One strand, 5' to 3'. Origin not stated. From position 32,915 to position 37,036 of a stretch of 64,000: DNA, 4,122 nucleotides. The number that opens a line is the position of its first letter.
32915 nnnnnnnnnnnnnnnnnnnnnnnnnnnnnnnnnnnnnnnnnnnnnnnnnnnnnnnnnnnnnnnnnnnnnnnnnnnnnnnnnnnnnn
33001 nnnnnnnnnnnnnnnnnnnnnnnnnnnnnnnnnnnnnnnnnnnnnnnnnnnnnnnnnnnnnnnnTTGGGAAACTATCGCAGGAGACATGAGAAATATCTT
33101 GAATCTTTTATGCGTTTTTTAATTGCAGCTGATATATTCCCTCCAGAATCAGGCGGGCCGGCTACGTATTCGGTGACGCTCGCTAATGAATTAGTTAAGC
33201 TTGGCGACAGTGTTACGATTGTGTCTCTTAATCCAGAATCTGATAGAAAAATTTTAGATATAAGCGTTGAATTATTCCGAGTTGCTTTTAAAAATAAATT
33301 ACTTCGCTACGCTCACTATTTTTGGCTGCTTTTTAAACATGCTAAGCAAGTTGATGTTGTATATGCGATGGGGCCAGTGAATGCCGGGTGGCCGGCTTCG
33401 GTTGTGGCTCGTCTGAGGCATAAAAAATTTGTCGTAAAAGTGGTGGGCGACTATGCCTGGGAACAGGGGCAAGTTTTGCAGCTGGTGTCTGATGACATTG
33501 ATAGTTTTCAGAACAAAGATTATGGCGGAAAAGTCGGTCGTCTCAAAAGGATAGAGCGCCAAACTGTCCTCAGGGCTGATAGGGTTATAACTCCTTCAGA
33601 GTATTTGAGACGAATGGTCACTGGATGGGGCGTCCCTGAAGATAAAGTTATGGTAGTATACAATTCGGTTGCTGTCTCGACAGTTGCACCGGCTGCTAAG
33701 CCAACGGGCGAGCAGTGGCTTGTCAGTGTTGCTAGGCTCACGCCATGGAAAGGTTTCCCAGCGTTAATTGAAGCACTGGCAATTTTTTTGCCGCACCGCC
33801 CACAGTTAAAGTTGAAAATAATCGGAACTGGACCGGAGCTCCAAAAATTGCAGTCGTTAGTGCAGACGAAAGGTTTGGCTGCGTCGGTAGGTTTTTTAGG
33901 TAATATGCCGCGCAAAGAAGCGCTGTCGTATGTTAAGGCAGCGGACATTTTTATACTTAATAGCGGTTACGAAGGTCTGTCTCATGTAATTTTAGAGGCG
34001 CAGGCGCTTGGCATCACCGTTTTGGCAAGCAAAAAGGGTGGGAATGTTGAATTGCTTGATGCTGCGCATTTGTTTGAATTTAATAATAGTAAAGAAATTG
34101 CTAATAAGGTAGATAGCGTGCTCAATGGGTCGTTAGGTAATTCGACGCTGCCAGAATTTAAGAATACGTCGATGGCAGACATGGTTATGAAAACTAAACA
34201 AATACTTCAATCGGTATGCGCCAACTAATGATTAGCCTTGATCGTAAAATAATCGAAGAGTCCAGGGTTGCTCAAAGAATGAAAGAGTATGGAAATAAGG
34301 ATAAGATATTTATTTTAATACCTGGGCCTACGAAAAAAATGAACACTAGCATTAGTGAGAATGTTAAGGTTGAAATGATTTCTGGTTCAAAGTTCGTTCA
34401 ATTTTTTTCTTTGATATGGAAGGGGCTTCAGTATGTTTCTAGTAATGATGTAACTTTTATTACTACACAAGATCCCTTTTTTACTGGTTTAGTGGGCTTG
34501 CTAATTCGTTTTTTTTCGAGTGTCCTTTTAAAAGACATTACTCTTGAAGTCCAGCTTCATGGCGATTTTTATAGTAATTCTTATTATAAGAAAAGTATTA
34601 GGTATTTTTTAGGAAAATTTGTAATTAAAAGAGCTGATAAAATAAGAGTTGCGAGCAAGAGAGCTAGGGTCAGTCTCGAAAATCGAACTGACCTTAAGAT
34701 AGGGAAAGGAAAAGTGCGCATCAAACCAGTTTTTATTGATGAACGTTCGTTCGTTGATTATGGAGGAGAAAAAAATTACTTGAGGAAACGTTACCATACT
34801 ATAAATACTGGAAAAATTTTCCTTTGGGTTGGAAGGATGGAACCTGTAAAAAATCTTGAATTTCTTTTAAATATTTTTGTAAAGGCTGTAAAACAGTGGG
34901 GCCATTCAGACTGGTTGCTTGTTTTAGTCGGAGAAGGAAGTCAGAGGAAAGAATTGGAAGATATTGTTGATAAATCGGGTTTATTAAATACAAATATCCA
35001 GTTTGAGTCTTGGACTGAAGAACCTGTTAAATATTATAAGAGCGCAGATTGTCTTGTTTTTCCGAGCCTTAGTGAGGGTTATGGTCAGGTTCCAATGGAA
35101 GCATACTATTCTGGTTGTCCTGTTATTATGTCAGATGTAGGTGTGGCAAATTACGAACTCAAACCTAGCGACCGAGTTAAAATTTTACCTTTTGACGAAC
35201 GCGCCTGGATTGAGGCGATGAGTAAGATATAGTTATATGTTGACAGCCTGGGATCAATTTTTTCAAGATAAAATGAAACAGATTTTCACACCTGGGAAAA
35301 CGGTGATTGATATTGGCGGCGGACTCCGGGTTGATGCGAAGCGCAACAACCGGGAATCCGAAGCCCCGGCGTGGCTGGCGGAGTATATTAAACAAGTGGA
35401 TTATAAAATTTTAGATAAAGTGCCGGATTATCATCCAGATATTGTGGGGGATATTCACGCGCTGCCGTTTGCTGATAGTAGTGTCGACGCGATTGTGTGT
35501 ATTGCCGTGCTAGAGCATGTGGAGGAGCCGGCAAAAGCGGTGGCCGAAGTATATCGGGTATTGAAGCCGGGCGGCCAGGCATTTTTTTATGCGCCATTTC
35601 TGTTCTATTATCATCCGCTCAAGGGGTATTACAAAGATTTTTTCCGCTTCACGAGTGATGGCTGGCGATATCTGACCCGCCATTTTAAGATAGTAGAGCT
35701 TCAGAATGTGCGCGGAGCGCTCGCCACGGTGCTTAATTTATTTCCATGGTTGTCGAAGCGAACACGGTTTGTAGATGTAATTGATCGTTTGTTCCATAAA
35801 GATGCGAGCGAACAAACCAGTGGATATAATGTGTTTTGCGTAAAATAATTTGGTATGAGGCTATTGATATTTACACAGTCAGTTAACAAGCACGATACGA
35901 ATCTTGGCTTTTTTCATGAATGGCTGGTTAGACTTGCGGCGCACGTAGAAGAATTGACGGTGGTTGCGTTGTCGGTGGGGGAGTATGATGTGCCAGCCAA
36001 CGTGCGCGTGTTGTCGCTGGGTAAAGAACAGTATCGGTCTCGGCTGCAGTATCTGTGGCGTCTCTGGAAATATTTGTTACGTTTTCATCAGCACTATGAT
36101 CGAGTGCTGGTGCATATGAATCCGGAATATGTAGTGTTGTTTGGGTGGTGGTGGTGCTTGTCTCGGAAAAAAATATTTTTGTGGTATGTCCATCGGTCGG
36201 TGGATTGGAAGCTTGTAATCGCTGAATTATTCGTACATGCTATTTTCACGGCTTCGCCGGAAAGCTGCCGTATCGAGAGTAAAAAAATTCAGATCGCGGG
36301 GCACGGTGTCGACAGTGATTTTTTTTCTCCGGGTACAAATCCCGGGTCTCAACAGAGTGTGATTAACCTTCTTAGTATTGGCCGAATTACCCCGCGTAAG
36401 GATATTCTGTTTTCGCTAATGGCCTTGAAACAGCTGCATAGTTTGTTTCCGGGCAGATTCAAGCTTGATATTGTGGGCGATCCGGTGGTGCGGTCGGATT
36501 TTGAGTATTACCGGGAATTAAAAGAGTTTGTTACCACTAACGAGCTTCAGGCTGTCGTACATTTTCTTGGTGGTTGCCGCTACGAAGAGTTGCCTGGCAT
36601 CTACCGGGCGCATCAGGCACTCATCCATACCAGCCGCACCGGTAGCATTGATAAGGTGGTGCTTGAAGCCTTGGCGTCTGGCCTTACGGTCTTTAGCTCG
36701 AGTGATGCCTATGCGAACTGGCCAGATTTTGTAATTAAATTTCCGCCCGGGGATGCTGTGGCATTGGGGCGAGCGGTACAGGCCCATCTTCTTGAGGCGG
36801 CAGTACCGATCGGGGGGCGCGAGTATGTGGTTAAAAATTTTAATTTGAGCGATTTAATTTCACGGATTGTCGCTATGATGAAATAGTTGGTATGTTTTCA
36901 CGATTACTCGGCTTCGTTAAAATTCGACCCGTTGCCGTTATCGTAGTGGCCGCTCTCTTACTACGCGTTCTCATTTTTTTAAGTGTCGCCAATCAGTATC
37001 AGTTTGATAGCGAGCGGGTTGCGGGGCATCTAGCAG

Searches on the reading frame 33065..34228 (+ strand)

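Call 7: search_protein_families(library=pfam, proteins=[window:33065-34228:+], max_evalue=0.00001)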
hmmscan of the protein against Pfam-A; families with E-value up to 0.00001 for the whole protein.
window:33065-34228:+ (387 aa): 4 families
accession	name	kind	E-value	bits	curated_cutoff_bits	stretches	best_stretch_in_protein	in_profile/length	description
PF00534.26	Glycos_transf_1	-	1.2e-32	113.2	26.4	1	211-355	10-158/172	Glycosyl transferases group 1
PF13692.12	Glyco_trans_1_4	-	8e-22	78.5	27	1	218-354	3-141/142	Glycosyl transferases group 1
PF13439.12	Glyco_transf_4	-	1e-18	68.4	28.5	1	30-203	2-167/170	Glycosyltransferase Family 4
PF13579.12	Glyco_trans_4_4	-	7e-18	65.9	29.7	1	30-200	1-157/158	Glycosyl transferase 4-like domain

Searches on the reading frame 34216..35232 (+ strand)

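Call 7: search_protein_families(library=pfam, proteins=[window:34216-35232:+], max_evalue=0.00001)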
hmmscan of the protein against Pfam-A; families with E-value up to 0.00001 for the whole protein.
window:34216-35232:+ (338 aa): 3 families
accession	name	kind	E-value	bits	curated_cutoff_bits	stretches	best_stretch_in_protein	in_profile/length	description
PF00534.26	Glycos_transf_1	-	6.7e-25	88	26.4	1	195-318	11-134/172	Glycosyl transferases group 1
PF13692.12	Glyco_trans_1_4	-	1.3e-24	87.5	27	1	200-337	2-138/142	Glycosyl transferases group 1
PF20706.3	GT4-conflict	-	2.1e-08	34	26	1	201-307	199-312/385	Family 4 Glycosyltransferase in conflict systems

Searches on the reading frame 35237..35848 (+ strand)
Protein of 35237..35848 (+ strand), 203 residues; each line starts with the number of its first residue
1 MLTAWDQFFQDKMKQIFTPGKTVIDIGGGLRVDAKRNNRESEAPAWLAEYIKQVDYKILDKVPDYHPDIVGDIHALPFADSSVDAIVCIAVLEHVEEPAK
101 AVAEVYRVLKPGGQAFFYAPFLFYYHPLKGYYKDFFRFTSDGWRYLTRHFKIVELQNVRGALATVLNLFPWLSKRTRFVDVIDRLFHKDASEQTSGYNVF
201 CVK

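Call 7: search_protein_families(library=pfam, proteins=[window:35237-35848:+], max_evalue=0.00001)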
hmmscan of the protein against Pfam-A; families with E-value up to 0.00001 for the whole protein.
window:35237-35848:+ (203 aa): 5 families
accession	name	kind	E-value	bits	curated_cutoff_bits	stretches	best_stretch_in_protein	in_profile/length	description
PF08241.18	Methyltransf_11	-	7.4e-17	62.2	21.2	1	69-117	47-95/95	Methyltransferase domain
PF13649.12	Methyltransf_25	-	2e-10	41.6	27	1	69-113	51-97/97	Methyltransferase domain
PF13489.12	Methyltransf_23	-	8.8e-09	35.7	27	1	18-120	21-119/164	Methyltransferase domain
PF13847.12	Methyltransf_31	-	7.3e-08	32.6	27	1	70-114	60-106/145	Methyltransferase domain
PF08242.18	Methyltransf_12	-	8.8e-08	33.2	30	1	75-114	60-97/98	Methyltransferase domain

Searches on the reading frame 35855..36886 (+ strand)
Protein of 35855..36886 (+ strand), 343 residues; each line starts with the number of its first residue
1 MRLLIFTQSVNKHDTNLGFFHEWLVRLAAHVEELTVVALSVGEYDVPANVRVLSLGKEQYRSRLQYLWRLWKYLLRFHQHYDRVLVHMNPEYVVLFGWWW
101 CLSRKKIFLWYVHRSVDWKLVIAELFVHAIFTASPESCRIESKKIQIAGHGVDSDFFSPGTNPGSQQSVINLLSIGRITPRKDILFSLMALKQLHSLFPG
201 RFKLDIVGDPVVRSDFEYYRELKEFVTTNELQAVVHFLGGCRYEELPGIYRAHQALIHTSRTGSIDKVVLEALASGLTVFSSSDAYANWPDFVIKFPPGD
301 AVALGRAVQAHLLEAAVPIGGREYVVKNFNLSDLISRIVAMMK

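Call 7: search_protein_families(library=pfam, proteins=[window:35855-36886:+], max_evalue=0.00001)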
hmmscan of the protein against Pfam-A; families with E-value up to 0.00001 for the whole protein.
window:35855-36886:+ (343 aa): 2 families
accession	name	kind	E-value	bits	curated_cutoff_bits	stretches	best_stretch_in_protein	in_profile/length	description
PF00534.26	Glycos_transf_1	-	7.2e-12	45.6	26.4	1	172-283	18-123/172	Glycosyl transferases group 1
PF13692.12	Glyco_trans_1_4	-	8.4e-12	46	27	1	172-309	4-137/142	Glycosyl transferases group 1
